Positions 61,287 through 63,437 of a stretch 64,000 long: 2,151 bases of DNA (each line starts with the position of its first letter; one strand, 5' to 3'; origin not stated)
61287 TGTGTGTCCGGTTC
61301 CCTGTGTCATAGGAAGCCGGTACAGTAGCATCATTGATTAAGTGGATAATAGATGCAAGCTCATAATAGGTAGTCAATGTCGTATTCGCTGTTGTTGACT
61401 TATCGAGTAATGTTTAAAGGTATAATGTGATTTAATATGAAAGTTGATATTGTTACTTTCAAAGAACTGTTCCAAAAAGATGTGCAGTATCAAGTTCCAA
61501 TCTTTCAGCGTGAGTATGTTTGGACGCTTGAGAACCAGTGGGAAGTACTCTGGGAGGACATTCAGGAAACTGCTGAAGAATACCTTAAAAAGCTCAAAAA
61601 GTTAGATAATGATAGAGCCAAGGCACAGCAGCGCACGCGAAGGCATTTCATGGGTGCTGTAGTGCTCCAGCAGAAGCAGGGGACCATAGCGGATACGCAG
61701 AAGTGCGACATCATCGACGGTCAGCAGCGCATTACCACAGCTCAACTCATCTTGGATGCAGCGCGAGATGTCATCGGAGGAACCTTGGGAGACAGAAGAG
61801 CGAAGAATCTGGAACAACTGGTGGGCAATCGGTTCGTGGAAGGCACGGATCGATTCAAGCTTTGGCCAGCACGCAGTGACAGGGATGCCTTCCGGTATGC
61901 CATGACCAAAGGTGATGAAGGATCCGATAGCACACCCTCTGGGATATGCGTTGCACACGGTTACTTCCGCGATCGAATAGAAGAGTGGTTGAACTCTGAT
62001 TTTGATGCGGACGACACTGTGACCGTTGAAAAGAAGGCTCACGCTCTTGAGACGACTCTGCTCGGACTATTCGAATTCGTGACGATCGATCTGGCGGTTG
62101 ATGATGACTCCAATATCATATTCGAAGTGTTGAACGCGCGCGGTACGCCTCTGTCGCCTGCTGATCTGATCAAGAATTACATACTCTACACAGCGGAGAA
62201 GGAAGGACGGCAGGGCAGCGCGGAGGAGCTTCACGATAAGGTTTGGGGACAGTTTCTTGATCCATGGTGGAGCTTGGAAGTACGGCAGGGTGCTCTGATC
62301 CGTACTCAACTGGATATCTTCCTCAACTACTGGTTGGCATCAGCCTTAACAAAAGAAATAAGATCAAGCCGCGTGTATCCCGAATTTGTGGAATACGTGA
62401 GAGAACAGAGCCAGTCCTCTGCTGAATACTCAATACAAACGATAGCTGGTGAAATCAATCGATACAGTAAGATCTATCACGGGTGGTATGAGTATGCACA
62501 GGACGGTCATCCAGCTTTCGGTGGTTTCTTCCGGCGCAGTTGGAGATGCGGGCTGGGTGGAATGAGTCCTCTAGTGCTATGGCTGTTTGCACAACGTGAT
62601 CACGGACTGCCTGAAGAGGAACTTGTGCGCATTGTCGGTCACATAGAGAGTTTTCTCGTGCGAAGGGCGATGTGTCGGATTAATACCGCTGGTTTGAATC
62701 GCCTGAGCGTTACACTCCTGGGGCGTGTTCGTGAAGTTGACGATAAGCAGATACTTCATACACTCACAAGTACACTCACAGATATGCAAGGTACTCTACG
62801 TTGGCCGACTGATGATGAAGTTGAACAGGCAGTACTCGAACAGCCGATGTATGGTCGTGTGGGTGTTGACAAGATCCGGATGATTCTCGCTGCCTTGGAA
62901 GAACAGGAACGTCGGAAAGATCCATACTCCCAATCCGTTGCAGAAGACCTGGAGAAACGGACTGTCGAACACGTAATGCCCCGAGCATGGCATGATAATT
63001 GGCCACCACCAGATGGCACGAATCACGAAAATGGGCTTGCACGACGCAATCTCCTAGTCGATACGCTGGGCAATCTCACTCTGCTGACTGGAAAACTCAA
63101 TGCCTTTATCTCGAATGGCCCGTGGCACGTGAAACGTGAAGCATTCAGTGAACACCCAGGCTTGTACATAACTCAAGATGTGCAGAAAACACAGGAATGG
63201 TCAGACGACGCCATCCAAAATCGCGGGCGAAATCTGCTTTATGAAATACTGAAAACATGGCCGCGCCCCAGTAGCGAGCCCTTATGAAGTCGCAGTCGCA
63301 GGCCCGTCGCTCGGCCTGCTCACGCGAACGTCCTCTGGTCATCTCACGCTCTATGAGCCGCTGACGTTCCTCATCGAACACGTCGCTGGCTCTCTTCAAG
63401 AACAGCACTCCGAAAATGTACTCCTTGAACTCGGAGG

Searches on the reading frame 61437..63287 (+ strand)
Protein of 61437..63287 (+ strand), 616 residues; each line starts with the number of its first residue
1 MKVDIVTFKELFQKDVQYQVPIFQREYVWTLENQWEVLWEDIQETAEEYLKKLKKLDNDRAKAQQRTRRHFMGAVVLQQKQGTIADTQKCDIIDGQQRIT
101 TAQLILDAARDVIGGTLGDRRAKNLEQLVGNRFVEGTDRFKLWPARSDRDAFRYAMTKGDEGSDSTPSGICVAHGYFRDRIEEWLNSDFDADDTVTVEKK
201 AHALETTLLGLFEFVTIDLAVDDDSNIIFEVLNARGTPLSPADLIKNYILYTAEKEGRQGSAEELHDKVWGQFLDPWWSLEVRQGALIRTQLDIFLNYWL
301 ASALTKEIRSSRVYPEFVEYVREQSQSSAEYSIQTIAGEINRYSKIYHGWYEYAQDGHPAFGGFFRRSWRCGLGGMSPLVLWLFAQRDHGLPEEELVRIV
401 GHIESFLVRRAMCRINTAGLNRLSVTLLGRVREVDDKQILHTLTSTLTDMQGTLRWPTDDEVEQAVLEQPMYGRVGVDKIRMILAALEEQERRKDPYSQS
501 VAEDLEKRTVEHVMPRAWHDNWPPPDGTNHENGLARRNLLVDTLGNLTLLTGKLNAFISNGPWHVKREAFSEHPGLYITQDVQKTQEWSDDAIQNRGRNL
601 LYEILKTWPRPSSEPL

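Call 6: search_protein_families(library=pfam, proteins=[window:61437-63287:+], max_evalue=0.001)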
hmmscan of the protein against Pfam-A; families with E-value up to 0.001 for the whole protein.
window:61437-63287:+ (616 aa): 2 families
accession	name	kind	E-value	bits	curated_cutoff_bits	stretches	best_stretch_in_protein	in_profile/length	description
PF03235.19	GmrSD_N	-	1.5e-36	126.8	33.2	1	9-249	2-198/199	GmrSD restriction endonuclease, N-terminal domain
PF07510.16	GmrSD_C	-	3.5e-24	85.7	23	1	456-601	1-136/138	GmrSD restriction endonucleases, C-terminal domain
